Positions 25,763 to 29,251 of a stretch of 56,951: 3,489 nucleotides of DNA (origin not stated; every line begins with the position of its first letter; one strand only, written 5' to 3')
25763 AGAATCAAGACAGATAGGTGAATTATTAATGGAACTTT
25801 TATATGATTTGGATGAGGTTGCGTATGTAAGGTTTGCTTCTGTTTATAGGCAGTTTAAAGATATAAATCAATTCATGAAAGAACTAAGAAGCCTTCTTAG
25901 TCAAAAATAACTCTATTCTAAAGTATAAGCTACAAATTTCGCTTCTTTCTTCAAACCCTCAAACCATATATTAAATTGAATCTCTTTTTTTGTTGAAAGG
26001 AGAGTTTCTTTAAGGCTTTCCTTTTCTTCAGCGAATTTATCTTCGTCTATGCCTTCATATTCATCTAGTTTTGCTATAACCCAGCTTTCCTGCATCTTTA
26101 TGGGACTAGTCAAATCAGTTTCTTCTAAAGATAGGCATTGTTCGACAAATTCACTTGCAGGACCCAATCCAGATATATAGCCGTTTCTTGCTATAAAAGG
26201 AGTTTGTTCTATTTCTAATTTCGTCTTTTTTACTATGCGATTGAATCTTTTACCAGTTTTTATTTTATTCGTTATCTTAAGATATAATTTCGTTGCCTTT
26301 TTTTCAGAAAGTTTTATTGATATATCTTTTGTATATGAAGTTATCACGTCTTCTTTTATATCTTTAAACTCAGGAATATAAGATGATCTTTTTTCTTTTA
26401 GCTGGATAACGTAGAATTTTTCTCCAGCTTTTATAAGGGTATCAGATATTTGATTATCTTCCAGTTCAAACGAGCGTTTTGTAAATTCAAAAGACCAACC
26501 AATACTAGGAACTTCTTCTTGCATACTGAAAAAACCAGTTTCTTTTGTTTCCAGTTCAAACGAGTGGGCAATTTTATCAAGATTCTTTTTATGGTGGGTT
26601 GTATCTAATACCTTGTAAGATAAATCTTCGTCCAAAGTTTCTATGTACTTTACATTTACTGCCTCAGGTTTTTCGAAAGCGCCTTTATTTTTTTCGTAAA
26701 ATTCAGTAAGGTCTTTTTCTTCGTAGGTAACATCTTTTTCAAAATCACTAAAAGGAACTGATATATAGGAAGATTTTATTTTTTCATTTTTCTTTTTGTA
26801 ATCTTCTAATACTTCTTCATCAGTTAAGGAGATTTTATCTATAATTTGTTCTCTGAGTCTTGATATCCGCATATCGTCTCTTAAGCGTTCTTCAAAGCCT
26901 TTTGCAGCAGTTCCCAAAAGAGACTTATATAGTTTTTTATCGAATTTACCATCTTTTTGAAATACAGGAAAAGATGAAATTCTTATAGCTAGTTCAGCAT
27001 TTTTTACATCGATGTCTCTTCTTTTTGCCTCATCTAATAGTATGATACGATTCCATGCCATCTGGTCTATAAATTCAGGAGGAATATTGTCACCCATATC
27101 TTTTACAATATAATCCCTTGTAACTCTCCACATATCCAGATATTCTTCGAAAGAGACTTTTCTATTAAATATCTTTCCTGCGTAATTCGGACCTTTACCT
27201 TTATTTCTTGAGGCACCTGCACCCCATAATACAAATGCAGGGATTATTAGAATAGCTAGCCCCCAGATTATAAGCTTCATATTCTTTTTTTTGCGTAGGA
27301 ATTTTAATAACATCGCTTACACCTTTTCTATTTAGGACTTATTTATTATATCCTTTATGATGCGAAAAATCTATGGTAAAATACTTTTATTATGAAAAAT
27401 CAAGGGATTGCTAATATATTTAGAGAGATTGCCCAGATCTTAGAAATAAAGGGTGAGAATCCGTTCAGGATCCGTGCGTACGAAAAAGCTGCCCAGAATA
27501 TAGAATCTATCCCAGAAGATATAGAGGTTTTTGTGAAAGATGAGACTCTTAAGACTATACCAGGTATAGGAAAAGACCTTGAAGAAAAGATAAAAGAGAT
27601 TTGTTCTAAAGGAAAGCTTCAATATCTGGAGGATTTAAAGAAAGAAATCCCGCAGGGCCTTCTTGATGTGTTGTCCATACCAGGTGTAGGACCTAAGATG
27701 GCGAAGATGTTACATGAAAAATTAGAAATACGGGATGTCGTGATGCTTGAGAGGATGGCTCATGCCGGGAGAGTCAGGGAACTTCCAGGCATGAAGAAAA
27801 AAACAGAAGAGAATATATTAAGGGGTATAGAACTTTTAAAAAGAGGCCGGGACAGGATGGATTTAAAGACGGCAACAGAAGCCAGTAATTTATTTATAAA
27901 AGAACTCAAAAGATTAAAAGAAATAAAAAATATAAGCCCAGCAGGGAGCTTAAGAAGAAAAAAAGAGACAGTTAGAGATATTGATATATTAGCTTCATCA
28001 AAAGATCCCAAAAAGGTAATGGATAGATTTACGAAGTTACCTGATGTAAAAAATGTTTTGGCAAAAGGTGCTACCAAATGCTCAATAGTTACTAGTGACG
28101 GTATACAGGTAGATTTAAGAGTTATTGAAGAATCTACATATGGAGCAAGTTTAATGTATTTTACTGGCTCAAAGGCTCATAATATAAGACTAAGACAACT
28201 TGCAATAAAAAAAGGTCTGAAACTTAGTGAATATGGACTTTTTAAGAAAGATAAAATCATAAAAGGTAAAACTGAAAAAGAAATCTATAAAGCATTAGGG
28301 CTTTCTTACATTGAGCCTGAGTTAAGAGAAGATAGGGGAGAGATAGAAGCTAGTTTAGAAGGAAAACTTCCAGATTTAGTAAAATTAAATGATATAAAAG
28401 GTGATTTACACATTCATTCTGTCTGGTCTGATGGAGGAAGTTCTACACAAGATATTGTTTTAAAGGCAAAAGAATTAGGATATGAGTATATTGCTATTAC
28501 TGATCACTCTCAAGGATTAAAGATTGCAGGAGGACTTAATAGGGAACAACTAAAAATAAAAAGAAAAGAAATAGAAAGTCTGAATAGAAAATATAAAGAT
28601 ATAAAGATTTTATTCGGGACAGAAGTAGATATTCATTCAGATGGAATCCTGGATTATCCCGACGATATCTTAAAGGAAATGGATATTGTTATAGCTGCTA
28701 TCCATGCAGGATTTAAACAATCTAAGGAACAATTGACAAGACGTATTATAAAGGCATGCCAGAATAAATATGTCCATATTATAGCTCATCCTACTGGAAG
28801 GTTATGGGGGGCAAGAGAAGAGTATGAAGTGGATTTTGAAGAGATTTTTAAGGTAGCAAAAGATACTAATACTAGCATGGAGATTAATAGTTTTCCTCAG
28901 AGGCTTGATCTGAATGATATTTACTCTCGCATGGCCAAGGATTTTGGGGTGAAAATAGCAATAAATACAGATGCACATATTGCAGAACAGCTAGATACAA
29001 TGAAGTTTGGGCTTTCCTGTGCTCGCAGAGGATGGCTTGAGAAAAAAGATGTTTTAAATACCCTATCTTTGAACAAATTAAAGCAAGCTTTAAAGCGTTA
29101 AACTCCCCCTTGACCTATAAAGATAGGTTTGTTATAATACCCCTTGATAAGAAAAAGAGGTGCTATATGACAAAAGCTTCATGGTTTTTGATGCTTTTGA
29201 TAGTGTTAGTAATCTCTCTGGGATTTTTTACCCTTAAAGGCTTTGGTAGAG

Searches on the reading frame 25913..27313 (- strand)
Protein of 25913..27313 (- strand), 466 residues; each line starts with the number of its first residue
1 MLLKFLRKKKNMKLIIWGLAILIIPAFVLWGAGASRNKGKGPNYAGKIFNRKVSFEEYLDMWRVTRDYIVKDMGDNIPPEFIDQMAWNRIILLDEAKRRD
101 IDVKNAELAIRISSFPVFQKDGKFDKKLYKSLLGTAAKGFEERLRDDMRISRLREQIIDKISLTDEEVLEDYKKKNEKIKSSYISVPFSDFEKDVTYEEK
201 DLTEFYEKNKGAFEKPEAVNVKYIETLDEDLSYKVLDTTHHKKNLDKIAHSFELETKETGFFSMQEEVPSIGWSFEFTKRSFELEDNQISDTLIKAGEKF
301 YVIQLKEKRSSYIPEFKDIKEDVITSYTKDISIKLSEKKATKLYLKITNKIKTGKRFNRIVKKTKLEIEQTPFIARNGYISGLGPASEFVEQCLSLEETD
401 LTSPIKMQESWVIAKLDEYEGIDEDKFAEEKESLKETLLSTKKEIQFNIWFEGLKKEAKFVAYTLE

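Call 9: search_protein_families(library=pfam, proteins=[window:25913-27313:-])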
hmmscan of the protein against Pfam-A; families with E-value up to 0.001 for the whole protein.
window:25913-27313:- (466 aa): 3 families
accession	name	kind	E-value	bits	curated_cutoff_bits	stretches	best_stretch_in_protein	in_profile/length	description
PF13624.11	SurA_N_3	-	1.3e-21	77.6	27.2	1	3-153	2-161/162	SurA-like N-terminal domain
PF13623.11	SurA_N_2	-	2.7e-16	60.2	28.5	1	4-133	2-145/145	SurA-like N-terminal domain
PF13145.12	Rotamase_2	-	5.4e-12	47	27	1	199-321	3-121/121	PPIC-type PPIASE domain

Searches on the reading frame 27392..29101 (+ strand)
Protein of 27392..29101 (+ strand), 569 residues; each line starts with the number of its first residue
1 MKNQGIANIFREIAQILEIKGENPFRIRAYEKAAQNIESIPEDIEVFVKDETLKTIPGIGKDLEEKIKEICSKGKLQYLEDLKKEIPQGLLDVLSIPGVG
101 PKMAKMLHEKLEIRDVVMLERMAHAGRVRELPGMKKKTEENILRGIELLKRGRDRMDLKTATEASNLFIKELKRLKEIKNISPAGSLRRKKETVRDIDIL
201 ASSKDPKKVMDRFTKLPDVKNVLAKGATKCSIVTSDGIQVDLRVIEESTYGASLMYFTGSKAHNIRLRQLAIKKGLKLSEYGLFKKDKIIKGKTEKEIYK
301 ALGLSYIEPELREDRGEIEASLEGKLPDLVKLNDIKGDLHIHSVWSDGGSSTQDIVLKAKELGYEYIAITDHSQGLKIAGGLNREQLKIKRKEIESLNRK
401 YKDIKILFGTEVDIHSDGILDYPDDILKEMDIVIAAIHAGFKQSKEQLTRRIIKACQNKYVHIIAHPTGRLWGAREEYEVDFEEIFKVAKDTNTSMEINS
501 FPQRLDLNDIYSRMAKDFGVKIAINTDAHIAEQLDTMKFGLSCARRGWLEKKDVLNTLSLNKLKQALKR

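Call 9: search_protein_families(library=pfam, proteins=[window:27392-29101:+])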
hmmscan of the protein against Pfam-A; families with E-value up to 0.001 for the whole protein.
window:27392-29101:+ (569 aa): 7 families
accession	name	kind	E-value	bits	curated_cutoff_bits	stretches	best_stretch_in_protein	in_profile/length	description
PF14791.11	DNA_pol_B_thumb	-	6.1e-26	90.5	25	1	254-313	2-63/63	DNA polymerase beta thumb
PF14716.13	HHH_8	-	2.3e-25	89.2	30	1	1-76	1-73/73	Helix-hairpin-helix domain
PF14520.12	HHH_5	-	2.2e-14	54.1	27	1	91-145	2-54/57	Helix-hairpin-helix domain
PF02811.25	PHP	-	6.5e-12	46.5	26.4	1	338-500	1-163/164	PHP domain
PF00633.29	HHH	-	0.00014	22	24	0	92-109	12-29/30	Helix-hairpin-helix motif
PF11798.14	IMS_HHH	-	0.0002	21.8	24.4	0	41-68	1-28/32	IMS family HHH motif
PF11731.14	Cdd1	-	0.00033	21.2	25.5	0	92-121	7-35/86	Pathogenicity locus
